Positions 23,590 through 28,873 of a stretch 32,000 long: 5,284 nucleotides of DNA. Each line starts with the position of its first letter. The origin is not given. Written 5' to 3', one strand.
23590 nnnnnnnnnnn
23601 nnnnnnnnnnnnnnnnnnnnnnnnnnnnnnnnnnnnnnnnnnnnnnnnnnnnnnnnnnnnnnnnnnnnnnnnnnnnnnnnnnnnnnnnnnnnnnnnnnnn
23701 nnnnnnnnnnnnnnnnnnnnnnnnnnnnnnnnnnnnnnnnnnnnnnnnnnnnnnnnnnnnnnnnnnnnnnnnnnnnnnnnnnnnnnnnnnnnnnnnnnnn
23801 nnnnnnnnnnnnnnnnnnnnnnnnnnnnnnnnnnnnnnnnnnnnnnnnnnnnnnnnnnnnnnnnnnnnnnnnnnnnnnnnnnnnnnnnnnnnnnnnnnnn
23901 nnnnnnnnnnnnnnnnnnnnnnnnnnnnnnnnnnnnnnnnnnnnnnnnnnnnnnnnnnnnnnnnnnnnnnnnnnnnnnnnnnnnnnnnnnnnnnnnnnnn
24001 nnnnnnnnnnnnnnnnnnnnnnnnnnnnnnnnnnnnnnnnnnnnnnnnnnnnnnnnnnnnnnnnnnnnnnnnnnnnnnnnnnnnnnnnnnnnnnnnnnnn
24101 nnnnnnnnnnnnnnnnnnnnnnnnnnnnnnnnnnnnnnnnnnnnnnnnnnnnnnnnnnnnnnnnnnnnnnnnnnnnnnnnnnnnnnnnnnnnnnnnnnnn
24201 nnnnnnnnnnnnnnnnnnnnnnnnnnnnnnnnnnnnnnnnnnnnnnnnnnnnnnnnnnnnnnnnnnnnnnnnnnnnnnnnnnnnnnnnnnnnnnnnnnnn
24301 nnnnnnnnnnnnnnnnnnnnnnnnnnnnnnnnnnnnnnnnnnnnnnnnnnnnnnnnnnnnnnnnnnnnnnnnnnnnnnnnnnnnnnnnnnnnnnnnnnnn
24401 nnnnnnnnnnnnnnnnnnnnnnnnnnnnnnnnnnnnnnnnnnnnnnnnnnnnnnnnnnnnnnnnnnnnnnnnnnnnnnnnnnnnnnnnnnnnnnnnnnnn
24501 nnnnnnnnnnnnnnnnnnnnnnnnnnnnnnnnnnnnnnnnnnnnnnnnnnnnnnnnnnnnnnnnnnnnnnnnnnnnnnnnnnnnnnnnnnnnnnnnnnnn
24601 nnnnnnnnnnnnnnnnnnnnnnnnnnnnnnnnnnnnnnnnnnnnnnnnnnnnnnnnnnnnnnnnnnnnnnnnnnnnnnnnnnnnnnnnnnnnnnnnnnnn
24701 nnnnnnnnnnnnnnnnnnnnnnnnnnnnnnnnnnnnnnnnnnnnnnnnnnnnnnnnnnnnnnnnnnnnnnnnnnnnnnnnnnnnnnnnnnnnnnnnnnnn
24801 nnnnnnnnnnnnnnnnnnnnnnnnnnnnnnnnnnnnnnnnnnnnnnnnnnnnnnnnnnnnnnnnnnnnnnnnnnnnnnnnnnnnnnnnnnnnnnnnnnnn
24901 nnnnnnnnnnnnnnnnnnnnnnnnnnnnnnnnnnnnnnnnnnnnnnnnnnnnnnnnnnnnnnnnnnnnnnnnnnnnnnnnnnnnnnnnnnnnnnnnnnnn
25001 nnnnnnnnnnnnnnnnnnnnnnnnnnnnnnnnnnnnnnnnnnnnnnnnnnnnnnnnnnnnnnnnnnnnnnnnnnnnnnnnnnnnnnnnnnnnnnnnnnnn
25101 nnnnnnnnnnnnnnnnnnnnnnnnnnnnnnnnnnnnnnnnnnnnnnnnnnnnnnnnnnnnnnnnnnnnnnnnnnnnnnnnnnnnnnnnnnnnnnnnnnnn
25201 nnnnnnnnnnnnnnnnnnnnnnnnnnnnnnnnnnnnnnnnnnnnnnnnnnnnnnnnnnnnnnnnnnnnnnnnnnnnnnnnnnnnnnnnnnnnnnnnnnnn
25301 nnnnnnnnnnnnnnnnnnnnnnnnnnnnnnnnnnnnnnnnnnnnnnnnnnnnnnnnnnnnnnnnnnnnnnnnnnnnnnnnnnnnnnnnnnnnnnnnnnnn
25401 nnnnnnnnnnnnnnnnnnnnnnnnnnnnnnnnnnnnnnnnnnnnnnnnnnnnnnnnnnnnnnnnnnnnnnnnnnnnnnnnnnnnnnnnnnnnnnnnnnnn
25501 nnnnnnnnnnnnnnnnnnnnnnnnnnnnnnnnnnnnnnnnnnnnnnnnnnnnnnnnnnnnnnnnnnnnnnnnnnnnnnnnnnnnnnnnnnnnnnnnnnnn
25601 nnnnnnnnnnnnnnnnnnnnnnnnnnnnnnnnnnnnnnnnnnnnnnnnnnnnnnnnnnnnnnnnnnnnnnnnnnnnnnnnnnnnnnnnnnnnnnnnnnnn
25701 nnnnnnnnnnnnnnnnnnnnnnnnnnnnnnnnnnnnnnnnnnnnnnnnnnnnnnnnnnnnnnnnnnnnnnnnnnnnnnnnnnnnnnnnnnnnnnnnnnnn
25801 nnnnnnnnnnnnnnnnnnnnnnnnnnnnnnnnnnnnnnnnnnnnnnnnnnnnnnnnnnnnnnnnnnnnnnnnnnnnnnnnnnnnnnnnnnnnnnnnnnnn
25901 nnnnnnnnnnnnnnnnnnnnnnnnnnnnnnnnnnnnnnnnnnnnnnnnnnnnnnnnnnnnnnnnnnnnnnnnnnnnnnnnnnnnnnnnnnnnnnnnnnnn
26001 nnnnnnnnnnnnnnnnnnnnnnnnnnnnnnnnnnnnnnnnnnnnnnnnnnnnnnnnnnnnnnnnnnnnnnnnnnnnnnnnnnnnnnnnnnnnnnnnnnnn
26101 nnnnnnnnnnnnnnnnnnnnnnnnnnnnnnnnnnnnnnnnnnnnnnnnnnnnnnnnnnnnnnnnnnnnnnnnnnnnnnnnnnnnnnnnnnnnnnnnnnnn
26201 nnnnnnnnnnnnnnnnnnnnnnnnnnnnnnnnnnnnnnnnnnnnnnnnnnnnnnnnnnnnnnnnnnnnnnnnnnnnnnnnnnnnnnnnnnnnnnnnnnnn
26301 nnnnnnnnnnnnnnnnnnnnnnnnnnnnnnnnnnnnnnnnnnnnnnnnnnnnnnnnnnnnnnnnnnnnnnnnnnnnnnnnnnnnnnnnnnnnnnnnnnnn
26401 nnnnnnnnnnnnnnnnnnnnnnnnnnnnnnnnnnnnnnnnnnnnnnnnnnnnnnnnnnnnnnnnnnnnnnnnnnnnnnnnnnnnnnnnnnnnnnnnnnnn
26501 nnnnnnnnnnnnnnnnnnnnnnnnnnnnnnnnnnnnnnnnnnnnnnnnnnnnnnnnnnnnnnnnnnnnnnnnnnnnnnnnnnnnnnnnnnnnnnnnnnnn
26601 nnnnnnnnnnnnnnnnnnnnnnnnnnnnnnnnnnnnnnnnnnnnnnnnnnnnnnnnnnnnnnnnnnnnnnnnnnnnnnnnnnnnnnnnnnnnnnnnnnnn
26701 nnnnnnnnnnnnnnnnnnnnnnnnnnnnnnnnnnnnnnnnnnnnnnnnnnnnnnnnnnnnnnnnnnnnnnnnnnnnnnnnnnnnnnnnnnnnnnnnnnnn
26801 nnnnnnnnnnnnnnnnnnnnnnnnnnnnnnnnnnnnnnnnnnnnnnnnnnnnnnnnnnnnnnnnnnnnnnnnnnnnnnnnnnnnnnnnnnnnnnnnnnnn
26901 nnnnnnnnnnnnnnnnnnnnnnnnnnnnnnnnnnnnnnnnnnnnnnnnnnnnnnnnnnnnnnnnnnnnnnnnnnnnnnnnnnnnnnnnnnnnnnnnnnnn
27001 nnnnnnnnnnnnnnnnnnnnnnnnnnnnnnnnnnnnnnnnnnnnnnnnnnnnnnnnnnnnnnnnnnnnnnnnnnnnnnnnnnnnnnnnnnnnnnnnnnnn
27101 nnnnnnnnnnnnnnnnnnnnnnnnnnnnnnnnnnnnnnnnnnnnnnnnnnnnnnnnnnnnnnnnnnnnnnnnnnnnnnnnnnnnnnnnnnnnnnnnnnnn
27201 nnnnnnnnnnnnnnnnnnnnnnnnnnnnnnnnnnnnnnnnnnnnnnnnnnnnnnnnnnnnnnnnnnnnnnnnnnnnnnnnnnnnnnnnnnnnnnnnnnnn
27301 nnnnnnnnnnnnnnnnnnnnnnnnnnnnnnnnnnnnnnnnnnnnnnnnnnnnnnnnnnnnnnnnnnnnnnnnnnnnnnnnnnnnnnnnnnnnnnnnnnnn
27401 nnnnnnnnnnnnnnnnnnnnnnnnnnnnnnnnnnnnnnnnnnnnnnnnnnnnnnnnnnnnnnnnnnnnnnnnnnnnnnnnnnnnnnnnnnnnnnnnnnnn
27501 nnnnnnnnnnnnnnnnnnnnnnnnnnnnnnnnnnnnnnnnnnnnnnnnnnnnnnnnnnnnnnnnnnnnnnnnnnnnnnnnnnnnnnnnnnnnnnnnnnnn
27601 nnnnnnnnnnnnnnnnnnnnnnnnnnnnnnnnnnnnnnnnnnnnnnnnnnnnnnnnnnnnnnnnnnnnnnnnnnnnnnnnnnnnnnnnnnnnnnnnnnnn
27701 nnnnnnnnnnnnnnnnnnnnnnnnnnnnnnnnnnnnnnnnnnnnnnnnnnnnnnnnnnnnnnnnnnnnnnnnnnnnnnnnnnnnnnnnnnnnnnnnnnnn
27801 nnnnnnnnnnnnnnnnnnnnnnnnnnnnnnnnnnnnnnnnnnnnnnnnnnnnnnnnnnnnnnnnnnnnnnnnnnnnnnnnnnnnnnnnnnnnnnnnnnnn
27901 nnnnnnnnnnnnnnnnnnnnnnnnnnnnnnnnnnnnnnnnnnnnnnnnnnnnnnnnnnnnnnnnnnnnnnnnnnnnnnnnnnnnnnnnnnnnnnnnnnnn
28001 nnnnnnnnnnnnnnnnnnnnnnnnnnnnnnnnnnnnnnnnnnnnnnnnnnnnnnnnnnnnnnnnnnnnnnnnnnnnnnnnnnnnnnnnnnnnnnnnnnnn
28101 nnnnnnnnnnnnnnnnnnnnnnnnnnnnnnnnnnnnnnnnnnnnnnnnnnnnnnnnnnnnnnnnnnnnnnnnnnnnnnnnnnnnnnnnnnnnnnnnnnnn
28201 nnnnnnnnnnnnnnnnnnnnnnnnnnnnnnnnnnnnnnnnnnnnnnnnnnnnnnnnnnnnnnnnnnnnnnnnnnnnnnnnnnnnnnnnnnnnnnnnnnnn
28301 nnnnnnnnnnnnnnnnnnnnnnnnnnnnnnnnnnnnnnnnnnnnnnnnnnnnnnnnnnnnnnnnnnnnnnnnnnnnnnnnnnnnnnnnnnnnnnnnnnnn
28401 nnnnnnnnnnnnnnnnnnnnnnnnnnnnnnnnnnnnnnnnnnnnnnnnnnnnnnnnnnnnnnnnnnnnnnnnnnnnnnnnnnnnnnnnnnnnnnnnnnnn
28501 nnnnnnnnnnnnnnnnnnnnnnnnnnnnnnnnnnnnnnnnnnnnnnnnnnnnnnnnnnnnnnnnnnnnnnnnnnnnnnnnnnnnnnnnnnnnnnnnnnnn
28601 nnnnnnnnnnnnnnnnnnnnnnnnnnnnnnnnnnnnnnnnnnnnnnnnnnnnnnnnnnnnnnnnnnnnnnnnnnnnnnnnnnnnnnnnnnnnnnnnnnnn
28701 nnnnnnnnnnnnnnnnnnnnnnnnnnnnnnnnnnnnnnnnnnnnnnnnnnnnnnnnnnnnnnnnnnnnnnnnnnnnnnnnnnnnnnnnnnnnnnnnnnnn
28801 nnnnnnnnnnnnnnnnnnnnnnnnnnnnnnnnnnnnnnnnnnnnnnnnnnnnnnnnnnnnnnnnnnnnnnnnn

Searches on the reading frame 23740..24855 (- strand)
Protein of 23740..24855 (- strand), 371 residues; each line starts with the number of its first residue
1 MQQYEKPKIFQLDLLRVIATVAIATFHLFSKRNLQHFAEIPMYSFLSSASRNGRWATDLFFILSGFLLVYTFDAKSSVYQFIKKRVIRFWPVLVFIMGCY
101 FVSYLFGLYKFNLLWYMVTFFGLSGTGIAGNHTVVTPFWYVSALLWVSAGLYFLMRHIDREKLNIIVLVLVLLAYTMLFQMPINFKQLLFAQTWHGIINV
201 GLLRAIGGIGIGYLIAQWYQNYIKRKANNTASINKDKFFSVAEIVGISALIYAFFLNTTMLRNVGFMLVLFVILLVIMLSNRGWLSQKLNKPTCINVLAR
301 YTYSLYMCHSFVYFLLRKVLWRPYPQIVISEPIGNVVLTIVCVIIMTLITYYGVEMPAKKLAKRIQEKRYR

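Call 8: search_protein_families(library=pfam, proteins=[window:23740-24855:-], max_evalue=0.00001)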
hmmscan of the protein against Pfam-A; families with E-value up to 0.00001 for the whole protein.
window:23740-24855:- (371 aa): 1 family
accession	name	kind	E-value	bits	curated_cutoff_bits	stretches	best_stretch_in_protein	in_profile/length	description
PF01757.29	Acyl_transf_3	-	3.6e-32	112.1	31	1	11-350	3-325/326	Acyltransferase domain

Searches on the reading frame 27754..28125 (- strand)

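Call 9: search_protein_families(library=pfam, proteins=[window:27754-28125:-], max_evalue=0.00001)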
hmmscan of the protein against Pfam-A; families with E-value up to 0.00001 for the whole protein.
window:27754-28125:- (123 aa): 0 families

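Call 91: search_protein_families(library=pfam, proteins=[window:27754-28125:-], max_evalue=0.5)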
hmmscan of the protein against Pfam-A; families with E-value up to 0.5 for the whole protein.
window:27754-28125:- (123 aa): 2 families
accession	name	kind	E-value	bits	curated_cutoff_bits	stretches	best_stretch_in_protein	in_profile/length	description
PF25158.1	ABCA11_C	-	0.1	12.9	27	1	34-63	6-35/55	ABC transporter A family member 11-like, C-terminal domain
PF12778.12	PXPV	-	0.49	10.8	23.1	1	61-77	4-19/22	PXPV repeat (3 copies)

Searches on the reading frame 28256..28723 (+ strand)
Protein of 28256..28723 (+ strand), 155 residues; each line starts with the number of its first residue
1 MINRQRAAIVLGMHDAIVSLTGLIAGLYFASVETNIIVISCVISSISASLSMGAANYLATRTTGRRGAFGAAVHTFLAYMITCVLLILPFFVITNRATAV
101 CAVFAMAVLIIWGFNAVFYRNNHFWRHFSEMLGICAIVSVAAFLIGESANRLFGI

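Call 9: search_protein_families(library=pfam, proteins=[window:28256-28723:+], max_evalue=0.00001)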
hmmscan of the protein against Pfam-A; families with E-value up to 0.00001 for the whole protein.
window:28256-28723:+ (155 aa): 1 family
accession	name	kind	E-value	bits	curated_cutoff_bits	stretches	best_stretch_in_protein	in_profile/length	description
PF01988.24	VIT1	-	4.7e-14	53.2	28.1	1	8-62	3-58/214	VIT family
